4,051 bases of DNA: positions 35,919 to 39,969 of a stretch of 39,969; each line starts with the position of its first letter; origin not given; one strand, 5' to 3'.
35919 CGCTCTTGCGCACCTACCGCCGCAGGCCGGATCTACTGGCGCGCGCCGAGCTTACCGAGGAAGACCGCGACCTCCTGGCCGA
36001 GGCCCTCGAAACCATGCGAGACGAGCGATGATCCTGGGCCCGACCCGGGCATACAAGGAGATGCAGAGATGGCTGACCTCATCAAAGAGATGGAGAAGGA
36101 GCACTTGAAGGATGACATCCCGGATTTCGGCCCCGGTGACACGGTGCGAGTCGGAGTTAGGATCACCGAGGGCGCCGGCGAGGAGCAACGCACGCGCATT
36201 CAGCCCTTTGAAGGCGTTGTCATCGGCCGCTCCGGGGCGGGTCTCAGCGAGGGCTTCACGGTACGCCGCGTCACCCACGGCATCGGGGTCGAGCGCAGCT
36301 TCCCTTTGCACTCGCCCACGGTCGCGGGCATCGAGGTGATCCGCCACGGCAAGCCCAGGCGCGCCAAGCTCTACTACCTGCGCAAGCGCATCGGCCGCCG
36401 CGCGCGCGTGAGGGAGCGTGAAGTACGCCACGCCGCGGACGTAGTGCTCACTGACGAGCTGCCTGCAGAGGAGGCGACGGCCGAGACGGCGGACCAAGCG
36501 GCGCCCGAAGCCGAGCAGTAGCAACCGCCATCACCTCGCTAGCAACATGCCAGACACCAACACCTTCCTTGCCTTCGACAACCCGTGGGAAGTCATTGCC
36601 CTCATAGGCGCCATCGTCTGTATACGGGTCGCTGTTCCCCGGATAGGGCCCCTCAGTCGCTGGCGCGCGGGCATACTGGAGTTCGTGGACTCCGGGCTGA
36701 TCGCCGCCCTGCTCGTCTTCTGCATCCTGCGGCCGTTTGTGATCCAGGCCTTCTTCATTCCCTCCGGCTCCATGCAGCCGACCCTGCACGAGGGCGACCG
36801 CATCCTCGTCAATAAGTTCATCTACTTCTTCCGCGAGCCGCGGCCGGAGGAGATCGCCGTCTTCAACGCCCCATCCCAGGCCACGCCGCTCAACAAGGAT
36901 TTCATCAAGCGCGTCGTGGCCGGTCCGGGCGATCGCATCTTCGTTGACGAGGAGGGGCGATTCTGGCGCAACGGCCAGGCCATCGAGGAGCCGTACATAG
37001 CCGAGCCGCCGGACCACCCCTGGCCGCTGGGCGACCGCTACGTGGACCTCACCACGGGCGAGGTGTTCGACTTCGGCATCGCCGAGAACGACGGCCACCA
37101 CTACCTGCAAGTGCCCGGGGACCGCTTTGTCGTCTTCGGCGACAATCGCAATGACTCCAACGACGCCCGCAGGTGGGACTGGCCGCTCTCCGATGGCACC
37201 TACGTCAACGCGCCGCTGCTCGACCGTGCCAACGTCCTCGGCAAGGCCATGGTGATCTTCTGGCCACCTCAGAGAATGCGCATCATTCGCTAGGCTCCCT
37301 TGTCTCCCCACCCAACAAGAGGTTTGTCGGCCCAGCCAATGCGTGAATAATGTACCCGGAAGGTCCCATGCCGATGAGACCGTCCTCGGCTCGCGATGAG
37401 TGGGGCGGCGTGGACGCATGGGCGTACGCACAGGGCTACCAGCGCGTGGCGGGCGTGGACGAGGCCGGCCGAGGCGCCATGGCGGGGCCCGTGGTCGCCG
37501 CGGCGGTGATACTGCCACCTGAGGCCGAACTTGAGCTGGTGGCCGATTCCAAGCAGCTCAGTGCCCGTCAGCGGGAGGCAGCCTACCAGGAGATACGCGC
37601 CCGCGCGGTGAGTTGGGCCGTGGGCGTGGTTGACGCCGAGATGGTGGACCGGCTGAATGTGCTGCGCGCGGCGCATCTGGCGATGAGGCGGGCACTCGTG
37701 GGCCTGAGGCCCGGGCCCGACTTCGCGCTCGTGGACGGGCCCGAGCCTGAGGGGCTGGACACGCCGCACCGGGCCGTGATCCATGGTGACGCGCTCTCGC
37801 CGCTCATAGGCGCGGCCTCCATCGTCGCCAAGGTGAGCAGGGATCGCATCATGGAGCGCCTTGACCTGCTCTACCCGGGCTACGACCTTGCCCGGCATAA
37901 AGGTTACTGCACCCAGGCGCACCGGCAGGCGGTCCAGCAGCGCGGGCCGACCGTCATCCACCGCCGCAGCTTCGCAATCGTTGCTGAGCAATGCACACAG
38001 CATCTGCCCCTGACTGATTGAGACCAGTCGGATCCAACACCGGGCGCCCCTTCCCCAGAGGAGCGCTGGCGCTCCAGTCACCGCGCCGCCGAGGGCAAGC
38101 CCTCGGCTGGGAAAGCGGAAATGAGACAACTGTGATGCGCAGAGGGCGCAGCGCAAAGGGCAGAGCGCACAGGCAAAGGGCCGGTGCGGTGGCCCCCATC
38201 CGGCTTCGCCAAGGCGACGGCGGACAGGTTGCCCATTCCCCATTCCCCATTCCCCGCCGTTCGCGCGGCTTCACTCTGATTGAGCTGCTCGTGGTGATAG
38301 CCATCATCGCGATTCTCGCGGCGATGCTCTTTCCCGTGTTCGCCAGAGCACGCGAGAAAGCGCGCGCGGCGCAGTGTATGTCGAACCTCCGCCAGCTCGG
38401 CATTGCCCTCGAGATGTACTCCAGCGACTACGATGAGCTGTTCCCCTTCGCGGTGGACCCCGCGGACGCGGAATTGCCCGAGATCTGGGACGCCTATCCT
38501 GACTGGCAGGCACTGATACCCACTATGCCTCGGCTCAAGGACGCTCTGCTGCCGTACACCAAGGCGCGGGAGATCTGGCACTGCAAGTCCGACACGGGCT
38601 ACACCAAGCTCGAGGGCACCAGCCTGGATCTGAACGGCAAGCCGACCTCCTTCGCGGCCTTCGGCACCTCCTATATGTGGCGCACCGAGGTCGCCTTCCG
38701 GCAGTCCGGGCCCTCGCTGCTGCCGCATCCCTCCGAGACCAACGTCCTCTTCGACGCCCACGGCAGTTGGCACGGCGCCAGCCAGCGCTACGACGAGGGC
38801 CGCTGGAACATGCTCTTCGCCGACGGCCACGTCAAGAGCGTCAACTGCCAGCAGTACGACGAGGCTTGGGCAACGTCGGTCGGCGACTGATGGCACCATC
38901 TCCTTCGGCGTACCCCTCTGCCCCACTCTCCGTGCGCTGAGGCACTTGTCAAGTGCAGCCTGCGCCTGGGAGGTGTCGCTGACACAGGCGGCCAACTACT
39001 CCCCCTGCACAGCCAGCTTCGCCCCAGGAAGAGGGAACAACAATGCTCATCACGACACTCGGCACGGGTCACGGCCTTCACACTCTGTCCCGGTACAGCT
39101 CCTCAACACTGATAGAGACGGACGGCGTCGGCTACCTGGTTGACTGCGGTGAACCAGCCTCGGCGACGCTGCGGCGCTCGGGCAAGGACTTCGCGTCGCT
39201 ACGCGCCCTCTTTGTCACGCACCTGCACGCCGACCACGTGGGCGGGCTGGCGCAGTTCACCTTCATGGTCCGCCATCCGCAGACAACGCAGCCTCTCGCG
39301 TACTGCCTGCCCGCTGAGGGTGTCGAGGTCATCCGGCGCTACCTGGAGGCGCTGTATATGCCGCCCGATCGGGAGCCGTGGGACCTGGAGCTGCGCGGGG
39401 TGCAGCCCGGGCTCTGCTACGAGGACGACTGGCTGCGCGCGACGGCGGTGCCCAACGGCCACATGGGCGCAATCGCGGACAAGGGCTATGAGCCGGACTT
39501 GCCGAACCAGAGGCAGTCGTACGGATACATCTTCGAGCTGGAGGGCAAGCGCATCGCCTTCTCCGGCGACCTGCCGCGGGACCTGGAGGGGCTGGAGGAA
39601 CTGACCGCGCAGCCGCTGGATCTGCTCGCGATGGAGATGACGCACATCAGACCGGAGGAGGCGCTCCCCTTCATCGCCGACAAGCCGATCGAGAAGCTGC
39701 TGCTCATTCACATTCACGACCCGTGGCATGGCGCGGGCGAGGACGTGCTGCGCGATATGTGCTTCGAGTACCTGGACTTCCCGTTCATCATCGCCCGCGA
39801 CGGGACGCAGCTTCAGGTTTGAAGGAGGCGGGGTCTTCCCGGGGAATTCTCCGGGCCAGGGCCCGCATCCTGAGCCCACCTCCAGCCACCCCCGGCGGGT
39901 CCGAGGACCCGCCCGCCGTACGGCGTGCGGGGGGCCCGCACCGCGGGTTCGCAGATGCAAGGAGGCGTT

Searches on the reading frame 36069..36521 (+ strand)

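Call 94: search_protein_families(library=pfam, max_evalue=0.001, proteins=[window:36069-36521:+])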
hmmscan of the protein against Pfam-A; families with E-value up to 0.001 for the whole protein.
window:36069-36521:+ (150 aa): 1 family
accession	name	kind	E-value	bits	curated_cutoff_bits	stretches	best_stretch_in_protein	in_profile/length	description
PF01245.26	Ribosomal_L19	-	5.3e-44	149.2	22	1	4-117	2-111/111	Ribosomal protein L19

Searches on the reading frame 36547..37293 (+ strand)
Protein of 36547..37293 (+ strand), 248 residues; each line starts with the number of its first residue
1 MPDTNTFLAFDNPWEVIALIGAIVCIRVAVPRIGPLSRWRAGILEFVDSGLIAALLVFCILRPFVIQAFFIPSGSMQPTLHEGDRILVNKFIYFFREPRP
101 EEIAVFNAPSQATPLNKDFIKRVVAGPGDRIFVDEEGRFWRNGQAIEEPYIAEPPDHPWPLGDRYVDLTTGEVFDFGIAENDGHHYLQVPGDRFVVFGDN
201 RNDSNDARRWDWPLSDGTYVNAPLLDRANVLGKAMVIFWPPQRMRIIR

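Call 94: search_protein_families(library=pfam, max_evalue=0.001, proteins=[window:36547-37293:+])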
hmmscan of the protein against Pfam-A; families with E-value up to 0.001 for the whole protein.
window:36547-37293:+ (248 aa): 1 family
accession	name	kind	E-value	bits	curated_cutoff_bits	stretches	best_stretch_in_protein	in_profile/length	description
PF10502.14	Peptidase_S26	-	5.9e-36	124.4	22.9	1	45-239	3-168/168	Signal peptidase, peptidase S26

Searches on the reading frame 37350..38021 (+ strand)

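Call 94: search_protein_families(library=pfam, max_evalue=0.001, proteins=[window:37350-38021:+])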
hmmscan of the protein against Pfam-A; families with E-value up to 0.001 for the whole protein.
window:37350-38021:+ (223 aa): 1 family
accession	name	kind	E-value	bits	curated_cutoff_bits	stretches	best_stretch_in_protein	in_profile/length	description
PF01351.25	RNase_HII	-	9.8e-37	127.2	25.8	1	34-209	1-197/199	Ribonuclease HII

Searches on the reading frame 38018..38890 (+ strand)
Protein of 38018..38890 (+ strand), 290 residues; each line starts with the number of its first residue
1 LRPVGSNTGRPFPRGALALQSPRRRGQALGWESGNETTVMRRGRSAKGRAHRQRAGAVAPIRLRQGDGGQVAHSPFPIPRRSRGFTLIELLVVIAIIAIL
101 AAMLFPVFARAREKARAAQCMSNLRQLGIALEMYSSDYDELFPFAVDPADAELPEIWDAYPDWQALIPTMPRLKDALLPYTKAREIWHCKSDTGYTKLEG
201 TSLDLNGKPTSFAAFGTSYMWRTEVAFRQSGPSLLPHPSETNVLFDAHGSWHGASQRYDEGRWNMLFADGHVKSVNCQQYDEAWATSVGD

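Call 94: search_protein_families(library=pfam, max_evalue=0.001, proteins=[window:38018-38890:+])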
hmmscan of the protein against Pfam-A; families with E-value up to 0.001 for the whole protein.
window:38018-38890:+ (290 aa): 2 families
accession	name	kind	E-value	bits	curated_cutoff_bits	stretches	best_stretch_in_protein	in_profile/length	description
PF07596.16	SBP_bac_10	-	3.2e-11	44.2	23.3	1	110-143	2-34/268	Protein of unknown function (DUF1559)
PF07963.17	N_methyl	-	5.3e-11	42.1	21.2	1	80-105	2-27/27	Prokaryotic N-terminal methylation motif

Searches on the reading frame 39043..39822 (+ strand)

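Call 94: search_protein_families(library=pfam, max_evalue=0.001, proteins=[window:39043-39822:+])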
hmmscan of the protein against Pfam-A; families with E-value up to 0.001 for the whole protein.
window:39043-39822:+ (259 aa): 3 families
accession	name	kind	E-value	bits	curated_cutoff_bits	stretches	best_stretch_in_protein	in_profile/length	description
PF12706.13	Lactamase_B_2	-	1.5e-16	61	27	1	32-224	4-200/200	Beta-lactamase superfamily domain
PF00753.33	Lactamase_B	-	2.2e-13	51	22.7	1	18-116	5-108/196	Metallo-beta-lactamase superfamily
PF23023.1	Anti-Pycsar_Apyc1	-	5.2e-10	39.7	50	1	3-78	5-79/250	Anti-Pycsar protein Apyc1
